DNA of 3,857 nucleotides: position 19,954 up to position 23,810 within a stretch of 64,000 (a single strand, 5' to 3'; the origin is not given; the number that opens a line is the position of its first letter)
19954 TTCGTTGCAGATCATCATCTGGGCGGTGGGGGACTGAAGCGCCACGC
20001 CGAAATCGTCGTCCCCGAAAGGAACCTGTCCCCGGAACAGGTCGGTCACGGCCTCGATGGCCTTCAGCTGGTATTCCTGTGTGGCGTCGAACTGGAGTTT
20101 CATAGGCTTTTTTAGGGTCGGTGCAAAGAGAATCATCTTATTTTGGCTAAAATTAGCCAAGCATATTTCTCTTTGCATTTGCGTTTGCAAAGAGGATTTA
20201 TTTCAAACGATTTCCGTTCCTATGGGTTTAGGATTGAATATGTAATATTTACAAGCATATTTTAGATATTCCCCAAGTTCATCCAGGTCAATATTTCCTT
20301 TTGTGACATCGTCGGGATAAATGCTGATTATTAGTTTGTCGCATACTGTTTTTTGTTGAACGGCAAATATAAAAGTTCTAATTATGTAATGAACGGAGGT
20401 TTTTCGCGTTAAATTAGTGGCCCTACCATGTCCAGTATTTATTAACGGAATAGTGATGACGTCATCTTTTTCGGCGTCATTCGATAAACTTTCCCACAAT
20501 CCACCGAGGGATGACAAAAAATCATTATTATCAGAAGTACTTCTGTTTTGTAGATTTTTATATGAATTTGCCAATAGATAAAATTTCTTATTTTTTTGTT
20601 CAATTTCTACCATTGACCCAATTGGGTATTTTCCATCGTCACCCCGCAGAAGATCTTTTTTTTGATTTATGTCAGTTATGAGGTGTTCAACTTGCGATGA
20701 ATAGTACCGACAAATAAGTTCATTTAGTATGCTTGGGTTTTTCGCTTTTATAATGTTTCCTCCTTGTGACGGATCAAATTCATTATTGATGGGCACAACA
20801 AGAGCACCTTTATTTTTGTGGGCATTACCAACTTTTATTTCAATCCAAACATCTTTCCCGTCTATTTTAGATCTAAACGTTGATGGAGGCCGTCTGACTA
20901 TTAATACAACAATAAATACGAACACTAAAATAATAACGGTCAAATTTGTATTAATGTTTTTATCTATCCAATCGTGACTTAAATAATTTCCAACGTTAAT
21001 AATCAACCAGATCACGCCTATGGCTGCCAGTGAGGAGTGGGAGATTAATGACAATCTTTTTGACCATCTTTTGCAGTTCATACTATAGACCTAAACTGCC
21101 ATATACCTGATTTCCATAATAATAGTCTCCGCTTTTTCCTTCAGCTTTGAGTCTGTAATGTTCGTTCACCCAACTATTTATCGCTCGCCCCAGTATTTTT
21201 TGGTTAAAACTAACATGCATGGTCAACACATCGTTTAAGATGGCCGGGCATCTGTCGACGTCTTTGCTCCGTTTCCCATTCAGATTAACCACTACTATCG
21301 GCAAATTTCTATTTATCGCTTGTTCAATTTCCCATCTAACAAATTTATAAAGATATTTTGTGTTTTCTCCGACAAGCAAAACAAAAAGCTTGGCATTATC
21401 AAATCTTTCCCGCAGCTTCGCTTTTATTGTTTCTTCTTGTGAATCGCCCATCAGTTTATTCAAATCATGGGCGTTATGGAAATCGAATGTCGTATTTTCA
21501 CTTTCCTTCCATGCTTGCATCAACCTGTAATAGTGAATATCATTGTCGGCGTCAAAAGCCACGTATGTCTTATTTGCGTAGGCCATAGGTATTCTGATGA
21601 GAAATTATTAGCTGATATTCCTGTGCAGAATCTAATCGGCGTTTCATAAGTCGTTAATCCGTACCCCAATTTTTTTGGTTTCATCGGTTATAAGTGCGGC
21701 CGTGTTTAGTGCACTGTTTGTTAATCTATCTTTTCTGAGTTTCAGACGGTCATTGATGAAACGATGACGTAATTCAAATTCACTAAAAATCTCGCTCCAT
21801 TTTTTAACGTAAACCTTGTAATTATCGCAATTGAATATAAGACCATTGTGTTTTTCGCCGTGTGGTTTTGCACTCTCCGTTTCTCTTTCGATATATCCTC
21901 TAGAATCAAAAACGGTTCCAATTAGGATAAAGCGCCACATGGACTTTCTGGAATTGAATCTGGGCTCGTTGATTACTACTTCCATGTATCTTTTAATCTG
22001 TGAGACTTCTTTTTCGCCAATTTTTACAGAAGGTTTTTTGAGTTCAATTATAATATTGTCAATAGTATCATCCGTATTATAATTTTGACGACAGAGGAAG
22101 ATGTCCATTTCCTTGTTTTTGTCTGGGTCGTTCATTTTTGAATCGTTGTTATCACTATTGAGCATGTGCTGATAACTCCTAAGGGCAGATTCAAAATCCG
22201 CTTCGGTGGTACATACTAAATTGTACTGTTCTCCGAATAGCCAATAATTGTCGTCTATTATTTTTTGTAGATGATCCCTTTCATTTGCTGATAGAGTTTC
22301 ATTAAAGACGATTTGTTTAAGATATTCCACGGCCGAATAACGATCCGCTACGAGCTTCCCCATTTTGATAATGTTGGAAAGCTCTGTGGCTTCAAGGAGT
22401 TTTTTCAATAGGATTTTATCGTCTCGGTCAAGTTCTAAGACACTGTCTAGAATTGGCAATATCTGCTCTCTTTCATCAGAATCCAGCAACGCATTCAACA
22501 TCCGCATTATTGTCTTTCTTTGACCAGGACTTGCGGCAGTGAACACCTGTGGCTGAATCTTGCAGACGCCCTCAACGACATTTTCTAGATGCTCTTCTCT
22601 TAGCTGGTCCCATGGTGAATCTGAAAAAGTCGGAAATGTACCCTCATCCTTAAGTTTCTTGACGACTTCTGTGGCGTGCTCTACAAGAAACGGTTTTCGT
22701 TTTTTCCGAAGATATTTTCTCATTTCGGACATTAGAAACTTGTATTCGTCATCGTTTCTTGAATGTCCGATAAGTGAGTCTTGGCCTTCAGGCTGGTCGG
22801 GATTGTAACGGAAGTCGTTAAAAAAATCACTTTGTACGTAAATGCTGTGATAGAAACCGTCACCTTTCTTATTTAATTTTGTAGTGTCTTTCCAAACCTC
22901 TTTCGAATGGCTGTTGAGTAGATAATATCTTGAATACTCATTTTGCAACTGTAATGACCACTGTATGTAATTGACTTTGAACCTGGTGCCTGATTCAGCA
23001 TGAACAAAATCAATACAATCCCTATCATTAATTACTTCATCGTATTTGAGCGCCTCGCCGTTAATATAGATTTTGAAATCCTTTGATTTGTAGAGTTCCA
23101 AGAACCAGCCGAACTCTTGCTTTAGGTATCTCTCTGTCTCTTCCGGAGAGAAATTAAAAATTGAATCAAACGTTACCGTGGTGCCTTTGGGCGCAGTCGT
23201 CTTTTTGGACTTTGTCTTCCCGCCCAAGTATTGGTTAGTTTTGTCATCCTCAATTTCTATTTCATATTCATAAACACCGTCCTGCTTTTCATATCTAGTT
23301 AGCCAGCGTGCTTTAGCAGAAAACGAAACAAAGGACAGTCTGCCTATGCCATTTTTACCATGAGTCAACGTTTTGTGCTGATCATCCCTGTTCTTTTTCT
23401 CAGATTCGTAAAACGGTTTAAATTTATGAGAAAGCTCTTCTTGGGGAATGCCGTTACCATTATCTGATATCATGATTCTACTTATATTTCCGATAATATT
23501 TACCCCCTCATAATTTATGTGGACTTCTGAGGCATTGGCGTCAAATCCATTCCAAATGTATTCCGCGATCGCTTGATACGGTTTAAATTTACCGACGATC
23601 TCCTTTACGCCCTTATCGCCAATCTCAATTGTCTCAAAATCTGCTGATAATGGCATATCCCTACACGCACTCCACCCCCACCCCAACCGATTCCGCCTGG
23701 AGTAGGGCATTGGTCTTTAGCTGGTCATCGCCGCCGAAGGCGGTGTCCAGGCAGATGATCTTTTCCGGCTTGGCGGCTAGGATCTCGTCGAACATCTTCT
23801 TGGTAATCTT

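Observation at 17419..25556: Type III R-M operon with three AT-rich defence-like genes (GHKL ATPase, TIR, TM-macro) inserted between mod and res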

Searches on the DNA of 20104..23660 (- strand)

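Call 96: search_dna_similar(query=window:20104-23660:-, collection=plasmids, mode=distant, max_rows=10)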
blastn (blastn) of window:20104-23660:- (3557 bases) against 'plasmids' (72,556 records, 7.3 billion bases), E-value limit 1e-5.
Records with a match: 1; places in all: 1; records where one place covers at least 80% of the query: 0.
Best place of each record, by identity: 60-80% 1.
By first word of the organism name: Synechococcus 1.
By predicted mobility (MOB-suite, as given by PLSDB): non-mobilizable 1.
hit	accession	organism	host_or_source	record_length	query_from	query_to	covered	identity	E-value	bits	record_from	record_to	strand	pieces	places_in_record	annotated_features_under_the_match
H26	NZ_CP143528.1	Synechococcus elongatus PCC 11801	Pure axenic culture,Powai Lake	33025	2086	2394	9%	68.5%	8e-21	112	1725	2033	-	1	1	TIR domain-containing protein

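Call 97: search_dna_similar(query=window:20104-23660:-, collection=phages, mode=distant, max_rows=10)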
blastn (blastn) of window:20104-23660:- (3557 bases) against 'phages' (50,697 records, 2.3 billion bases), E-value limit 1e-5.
No match.

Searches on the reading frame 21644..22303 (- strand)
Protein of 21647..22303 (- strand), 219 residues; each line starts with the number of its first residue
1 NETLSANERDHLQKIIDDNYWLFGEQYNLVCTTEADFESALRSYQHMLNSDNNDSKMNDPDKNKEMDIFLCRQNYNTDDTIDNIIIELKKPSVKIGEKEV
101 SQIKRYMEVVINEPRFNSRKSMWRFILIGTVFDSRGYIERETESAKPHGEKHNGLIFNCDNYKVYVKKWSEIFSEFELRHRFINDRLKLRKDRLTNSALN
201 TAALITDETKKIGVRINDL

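Call 33: search_protein_families(library=pfam, proteins=[window:21647-22303:-], max_evalue=10)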
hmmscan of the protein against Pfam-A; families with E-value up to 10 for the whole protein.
seq(219 aa): 3 families
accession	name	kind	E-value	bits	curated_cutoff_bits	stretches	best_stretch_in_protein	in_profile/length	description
PF13588.12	HSDR_N_2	-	8e-06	26.4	25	1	56-110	29-78/110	Type I restriction enzyme R protein N terminus (HSDR_N)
PF01939.22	NucS_C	-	0.11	12.9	24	1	78-112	40-72/124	Endonuclease NucS C-terminal domain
PF01123.25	Stap_Strp_toxin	-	0.99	10.4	23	1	43-76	37-70/87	Staphylococcal/Streptococcal toxin, OB-fold domain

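Call 71: search_protein_families(library=padloc, proteins=[window:21644-22300:-], max_evalue=10)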
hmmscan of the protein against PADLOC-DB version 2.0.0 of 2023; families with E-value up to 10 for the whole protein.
window:21644-22300:- (218 aa): 1 family
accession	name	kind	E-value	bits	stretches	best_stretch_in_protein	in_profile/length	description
PDLC03810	RTasSLATT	-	0.038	11.9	1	31-88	126-179/194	DRT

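Call 79: predict_structure(alignment_id=A4)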
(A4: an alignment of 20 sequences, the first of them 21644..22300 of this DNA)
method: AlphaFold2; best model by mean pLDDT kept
length: 218 residues; sequences in the alignment: 20
mean_pLDDT: 66.6   pTM: 0.61
mean pLDDT of the five models: 66.6, 66.6, 65.3, 61.5, 58.3
residues with pLDDT >= 90: 11; 70-90: 82; 50-70: 83; < 50: 42
segments of 3 or more residues with pLDDT < 50: 1-12, 17-33, 175-179, 214-218
pLDDT, mean of each block of 10 residues (from residue 1): 42 48 42 60 62 65 62 59 77 89 84 75 86 89 81 85 85 53 57 60 55 46
secondary structure, 60 per line:
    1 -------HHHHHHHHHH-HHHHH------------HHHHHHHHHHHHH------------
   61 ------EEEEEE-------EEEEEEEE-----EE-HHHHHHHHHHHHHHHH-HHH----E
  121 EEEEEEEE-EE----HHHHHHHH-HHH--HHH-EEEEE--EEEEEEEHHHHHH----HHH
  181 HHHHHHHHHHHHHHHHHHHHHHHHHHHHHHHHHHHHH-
elements in order: H8-17 H19-23 H36-48 E67-72 E80-87 H96-111 E120-128 H136-143 E154-158 E161-167 H168-173 H178-217

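Call 81: fold_search(model_id=the predicted structure, library=pdb)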
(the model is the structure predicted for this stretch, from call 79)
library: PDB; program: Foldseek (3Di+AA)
matches with E <= 10: 400; with E <= 0.001: 0
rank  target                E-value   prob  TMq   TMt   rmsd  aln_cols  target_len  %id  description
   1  8dgc_B                2.2e-02  0.47  0.28  0.05   8.3       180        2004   10  Avs3 bound to phage PhiV-1 terminase (released 2022-08-03)
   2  6hz4_M                5.8e-02  0.28  0.26  0.18   9.7       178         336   13  Structure of McrBC without DNA binding domains (one half of the full complex) (released 2019-07-24)
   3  1wtd_A                7.5e-02  0.28  0.25  0.22  11.6       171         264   13  Crystal structure of type II restrcition endonuclease, EcoO109I DNA-free form (released 2004-12-14)
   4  6ut6_G                8.5e-02  0.30  0.26  0.18   9.8       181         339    9  Cryo-EM structure of the Escherichia coli McrBC complex (released 2020-10-21)
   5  7eu0_E                9.0e-02  0.51  0.31  0.33   9.7       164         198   12  The cryo-EM structure of A. thaliana Pol IV-RDR2 backtracked complex (released 2021-12-29)
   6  4f0p_C                1.0e-01  0.20  0.23  0.14   9.9       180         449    8  MspJI Restriction Endonuclease - P31 Form (released 2012-08-08)
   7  5w3x_A                1.6e-01  0.28  0.24  0.17   9.6       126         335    8  Crystal structure of PopP2 in complex with IP6, AcCoA and the WRKY domain of RRS1-R . (released 2017-08-09)
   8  6wan_F                1.8e-01  0.44  0.25  0.14   5.2        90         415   17  Structure of Acinetobacter baumannii Cap4 SAVED/CARF-domain containing receptor with the cyclic trinucleotide 3'3'3'-c (released 2020-06-17)
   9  1y88                  2.4e-01  0.44  0.25  0.29   4.4       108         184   14  Crystal Structure of Protein of Unknown Function AF1548 (released 2004-12-21)
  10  7vsr_M                2.4e-01  0.18  0.26  0.21   9.0       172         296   12  Structure of McrBC (stalkless mutant) (released 2023-02-15)
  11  6hz4_N                2.5e-01  0.20  0.29  0.36   9.3       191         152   12  Structure of McrBC without DNA binding domains (one half of the full complex) (released 2019-07-24)
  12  8zue_A                2.5e-01  0.12  0.26  0.14  14.1       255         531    9  cryo-electron microscopy (cryo-EM) structure of the Hachiman defense system from Escherichia coli (released 2025-03-26)
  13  8k70_A                2.5e-01  0.10  0.18  0.23   9.9       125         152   14  Structural basis for the distinct roles of non-conserved Pro116 and conserved Tyr124 of BCH domain of yeast p50RhoGAP (released 2024-05-29)
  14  5w40_A                2.7e-01  0.25  0.22  0.15   9.6       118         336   10  Crystal structure of PopP2 F318S in complex with IP6 and AcCoA (released 2017-08-09)
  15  5w3x_C                2.7e-01  0.21  0.23  0.15   9.7       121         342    8  Crystal structure of PopP2 in complex with IP6, AcCoA and the WRKY domain of RRS1-R . (released 2017-08-09)
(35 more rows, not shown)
